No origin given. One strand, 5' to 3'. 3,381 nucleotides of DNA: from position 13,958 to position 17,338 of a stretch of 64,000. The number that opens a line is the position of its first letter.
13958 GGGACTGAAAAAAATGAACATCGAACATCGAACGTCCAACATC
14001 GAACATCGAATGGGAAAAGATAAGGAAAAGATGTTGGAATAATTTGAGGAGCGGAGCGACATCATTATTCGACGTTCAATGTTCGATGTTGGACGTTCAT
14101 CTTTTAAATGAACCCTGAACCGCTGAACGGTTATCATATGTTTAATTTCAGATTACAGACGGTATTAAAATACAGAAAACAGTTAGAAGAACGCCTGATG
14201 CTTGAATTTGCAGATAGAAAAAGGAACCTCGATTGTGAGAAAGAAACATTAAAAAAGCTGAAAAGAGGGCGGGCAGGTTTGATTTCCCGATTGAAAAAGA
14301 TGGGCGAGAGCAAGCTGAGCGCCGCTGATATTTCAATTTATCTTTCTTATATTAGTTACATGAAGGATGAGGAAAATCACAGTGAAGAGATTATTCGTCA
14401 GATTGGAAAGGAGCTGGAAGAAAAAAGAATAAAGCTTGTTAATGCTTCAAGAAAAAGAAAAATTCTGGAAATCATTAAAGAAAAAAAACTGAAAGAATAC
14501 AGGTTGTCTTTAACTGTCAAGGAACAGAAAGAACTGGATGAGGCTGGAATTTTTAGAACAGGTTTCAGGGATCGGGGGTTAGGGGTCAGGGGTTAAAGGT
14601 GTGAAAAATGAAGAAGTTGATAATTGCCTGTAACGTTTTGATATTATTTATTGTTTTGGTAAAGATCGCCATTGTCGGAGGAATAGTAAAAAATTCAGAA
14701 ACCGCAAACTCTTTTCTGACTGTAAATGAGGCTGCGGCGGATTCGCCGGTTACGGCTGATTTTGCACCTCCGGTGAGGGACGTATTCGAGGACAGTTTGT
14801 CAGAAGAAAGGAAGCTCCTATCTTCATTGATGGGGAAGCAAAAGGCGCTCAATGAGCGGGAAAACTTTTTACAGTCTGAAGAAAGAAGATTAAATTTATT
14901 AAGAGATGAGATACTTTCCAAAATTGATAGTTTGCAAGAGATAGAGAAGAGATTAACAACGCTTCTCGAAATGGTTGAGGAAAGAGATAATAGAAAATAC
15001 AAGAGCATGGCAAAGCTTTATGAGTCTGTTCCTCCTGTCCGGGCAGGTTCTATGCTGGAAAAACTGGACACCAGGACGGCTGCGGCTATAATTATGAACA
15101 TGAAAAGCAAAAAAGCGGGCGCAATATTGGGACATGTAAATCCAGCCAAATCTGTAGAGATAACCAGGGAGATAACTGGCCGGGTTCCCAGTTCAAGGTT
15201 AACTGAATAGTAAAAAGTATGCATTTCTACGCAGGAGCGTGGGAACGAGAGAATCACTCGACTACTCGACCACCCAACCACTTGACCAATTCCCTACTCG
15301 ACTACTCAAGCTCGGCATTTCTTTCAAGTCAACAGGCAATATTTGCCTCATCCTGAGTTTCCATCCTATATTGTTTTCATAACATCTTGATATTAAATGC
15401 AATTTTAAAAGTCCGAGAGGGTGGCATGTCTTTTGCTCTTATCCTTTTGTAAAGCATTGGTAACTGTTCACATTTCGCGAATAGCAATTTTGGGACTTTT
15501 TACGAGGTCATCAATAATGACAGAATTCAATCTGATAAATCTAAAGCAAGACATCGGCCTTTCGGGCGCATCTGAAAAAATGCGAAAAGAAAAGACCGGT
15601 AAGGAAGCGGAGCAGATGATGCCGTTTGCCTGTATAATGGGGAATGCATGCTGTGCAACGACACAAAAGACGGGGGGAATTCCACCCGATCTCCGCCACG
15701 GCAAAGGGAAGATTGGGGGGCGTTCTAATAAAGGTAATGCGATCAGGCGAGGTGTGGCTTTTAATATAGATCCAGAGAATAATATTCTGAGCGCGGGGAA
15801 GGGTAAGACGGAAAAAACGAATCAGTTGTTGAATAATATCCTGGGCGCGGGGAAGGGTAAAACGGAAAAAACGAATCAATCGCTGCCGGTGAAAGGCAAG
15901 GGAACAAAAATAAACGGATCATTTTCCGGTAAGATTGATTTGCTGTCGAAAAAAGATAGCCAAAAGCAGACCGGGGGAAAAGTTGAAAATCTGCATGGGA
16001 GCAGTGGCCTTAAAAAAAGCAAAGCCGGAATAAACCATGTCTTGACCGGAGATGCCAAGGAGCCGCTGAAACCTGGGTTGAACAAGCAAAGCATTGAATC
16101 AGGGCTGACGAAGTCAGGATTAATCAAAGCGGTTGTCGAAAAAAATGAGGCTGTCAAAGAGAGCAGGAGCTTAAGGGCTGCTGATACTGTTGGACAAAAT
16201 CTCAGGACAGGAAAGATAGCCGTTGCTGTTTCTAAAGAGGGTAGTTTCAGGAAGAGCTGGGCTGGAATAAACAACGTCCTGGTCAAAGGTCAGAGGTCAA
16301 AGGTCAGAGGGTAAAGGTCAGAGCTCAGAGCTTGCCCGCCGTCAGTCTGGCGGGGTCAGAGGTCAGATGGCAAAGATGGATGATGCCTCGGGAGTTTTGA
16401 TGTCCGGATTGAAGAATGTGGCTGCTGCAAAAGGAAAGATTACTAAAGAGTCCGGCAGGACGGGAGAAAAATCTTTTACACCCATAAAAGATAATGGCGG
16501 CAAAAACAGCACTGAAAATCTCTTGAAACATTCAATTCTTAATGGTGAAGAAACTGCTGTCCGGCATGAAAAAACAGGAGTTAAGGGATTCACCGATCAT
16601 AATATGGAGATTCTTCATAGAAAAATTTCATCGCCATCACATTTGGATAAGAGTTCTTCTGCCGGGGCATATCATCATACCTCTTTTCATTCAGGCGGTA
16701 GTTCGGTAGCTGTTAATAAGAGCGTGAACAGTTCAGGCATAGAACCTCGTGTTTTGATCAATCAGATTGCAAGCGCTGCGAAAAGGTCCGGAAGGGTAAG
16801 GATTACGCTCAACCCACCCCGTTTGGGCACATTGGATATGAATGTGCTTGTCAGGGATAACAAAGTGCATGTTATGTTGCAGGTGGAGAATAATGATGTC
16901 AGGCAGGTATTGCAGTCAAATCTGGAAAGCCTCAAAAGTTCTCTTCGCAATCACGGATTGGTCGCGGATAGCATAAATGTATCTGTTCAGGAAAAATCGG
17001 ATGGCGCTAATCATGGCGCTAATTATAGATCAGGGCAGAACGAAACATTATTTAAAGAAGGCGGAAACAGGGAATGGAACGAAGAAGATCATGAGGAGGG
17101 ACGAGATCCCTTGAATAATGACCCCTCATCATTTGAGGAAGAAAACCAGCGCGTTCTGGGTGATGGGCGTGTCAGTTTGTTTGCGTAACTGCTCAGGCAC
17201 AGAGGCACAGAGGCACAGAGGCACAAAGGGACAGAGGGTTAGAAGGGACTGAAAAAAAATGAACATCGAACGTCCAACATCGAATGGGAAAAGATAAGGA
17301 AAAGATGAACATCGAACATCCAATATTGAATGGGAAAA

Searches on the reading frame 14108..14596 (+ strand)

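Call 14: search_protein_families(library=pfam, proteins=[window:14108-14596:+])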
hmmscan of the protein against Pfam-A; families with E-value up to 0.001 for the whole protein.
window:14108-14596:+ (162 aa): 1 family
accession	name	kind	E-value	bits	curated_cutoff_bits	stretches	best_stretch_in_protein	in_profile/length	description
PF02050.21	FliJ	-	1.5e-13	51.4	28.4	1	32-148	5-120/123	Flagellar FliJ protein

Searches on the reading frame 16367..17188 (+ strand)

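Call 14: search_protein_families(library=pfam, proteins=[window:16367-17188:+])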
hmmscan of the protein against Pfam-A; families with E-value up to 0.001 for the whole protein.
window:16367-17188:+ (273 aa): 1 family
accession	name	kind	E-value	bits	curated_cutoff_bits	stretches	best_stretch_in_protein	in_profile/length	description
PF02120.21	Flg_hook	-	9.7e-21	73.8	29.8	1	134-212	5-83/85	Flagellar hook-length control protein FliK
